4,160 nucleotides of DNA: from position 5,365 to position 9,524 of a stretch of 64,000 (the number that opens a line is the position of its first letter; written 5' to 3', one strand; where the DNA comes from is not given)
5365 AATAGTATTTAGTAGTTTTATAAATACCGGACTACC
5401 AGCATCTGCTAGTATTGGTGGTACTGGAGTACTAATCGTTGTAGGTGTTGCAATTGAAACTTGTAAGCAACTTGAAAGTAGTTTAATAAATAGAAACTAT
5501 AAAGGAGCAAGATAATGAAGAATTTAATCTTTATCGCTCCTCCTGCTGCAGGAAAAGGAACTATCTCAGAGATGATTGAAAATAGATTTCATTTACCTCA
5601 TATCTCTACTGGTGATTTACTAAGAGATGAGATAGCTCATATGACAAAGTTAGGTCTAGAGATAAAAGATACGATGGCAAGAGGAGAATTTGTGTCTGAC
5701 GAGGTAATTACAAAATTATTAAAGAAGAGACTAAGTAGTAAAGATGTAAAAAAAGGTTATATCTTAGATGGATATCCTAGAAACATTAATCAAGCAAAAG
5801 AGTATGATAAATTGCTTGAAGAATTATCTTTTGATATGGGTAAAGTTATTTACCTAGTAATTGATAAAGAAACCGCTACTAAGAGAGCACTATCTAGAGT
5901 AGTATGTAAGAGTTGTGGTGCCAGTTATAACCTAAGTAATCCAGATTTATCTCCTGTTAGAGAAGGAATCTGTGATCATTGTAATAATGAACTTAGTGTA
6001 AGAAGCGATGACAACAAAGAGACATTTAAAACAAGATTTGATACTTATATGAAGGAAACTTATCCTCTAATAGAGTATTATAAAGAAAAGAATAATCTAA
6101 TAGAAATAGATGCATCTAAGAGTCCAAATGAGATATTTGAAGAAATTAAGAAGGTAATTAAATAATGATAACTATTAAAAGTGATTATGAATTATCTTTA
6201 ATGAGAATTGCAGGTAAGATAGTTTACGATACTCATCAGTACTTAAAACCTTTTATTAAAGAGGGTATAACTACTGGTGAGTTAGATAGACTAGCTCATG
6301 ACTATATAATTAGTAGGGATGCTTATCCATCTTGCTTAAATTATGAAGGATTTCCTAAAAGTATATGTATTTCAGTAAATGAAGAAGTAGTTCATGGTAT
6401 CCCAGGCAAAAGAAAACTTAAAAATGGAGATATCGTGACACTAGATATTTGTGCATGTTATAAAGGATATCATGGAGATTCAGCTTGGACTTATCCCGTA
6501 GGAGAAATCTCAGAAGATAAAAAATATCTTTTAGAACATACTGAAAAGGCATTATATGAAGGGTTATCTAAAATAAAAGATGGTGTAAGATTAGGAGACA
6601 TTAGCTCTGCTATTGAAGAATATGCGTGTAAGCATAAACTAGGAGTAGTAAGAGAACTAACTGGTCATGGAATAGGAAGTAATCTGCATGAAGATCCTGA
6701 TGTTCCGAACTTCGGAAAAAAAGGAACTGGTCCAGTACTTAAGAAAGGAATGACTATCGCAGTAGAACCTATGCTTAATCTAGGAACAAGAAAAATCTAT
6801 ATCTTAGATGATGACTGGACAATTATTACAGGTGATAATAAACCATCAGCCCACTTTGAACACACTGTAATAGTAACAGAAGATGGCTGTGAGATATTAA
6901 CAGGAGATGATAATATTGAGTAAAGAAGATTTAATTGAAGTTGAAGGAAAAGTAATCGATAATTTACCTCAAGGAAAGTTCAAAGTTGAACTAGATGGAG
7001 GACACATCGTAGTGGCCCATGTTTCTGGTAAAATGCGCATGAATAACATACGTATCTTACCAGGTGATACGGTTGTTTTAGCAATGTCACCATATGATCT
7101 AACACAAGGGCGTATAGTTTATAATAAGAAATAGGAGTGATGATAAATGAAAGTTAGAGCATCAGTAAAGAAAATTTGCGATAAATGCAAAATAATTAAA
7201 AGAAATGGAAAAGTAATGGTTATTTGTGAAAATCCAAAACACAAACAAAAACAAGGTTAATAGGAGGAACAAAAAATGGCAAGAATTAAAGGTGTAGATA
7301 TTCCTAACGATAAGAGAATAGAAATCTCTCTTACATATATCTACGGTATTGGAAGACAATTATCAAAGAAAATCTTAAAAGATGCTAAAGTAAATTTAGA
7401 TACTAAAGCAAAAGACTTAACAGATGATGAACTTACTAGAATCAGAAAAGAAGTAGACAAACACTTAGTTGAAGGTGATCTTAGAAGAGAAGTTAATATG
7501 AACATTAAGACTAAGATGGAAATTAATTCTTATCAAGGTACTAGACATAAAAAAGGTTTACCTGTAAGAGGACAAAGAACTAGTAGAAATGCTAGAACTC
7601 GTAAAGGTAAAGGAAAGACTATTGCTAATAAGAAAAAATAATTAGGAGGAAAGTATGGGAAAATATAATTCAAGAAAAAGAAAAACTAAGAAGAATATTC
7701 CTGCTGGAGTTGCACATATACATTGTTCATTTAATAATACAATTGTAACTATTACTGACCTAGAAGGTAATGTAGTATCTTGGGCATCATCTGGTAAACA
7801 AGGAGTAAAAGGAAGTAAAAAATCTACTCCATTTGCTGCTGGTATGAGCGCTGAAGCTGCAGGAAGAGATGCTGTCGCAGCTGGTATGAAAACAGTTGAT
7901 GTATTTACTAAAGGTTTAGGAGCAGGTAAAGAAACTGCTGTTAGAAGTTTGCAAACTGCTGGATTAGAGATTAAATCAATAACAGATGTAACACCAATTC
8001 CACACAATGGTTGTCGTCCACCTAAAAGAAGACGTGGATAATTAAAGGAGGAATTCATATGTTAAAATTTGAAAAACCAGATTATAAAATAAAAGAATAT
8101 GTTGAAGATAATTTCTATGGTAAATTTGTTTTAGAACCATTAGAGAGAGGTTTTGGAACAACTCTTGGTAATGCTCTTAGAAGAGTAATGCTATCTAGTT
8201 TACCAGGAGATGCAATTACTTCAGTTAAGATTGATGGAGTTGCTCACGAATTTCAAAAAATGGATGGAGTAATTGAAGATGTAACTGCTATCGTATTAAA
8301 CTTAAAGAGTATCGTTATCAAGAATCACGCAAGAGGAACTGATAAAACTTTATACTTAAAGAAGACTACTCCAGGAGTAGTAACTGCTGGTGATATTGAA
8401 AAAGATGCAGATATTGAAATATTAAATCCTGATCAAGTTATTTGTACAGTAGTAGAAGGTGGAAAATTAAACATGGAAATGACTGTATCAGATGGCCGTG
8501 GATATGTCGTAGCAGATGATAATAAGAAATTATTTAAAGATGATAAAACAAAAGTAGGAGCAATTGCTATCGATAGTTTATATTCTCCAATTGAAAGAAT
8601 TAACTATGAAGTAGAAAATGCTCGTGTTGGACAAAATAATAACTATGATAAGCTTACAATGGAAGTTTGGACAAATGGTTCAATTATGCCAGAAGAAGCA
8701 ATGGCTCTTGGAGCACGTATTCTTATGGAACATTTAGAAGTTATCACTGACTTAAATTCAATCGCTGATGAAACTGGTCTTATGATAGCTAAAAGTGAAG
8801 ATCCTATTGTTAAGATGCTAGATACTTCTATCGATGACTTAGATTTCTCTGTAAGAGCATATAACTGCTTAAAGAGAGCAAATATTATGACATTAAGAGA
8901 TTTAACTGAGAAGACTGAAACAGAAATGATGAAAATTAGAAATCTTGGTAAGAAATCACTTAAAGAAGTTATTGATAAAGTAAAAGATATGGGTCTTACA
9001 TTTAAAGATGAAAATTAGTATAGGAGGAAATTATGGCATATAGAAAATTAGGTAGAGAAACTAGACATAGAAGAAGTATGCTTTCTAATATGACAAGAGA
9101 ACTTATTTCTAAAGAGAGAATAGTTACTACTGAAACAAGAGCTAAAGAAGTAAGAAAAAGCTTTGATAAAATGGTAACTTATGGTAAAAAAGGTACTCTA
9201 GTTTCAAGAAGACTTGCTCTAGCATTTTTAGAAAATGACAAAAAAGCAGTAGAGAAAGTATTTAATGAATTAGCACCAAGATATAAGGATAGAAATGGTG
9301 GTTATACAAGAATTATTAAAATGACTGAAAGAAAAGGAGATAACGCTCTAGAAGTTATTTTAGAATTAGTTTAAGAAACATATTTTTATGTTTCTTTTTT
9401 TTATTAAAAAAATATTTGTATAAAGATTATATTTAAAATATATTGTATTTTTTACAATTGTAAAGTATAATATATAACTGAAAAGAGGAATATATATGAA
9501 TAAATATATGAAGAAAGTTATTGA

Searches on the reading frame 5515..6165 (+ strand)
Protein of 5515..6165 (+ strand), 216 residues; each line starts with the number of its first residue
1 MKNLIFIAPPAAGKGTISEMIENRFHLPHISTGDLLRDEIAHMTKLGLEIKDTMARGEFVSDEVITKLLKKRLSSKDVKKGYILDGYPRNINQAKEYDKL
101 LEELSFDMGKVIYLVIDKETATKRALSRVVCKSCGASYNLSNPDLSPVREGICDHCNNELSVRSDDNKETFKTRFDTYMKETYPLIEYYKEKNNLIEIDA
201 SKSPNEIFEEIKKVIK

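Call 28: search_protein_families(library=pfam, proteins=[window:5515-6165:+], max_evalue=0.00001)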
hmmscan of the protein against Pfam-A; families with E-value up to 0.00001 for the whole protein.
window:5515-6165:+ (216 aa): 3 families
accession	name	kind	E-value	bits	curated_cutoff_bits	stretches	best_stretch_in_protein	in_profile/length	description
PF00406.28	ADK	-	5.7e-49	166.6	26.8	1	7-193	2-150/151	Adenylate kinase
PF13207.12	AAA_17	-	9.9e-24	84.6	27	1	9-128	3-122/136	AAA domain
PF05191.20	ADK_lid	-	1.7e-10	41.1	26.6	1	128-165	1-36/36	Adenylate kinase, active site lid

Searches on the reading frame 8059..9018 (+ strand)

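Call 28: search_protein_families(library=pfam, proteins=[window:8059-9018:+], max_evalue=0.00001)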
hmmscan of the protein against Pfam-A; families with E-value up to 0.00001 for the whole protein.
window:8059-9018:+ (319 aa): 3 families
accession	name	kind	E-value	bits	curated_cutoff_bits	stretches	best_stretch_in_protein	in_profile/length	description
PF01000.31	RNA_pol_A_bac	-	9.8e-33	113.3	33.9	1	56-176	1-119/119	RNA polymerase Rpb3/RpoA insert domain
PF03118.21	RNA_pol_A_CTD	-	4.2e-26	90.9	23.8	1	249-309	6-66/67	Bacterial RNA polymerase, alpha chain C terminal domain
PF01193.29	RNA_pol_L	-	2.3e-25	88.6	24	1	26-226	1-74/74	RNA polymerase Rpb3/Rpb11 dimerisation domain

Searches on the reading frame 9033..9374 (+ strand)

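Call 28: search_protein_families(library=pfam, proteins=[window:9033-9374:+], max_evalue=0.00001)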
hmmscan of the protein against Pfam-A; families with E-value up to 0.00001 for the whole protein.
window:9033-9374:+ (113 aa): 1 family
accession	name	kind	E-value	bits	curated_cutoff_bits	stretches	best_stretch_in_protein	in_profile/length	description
PF01196.24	Ribosomal_L17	-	4.5e-36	124.1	27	1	16-113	1-97/97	Ribosomal protein L17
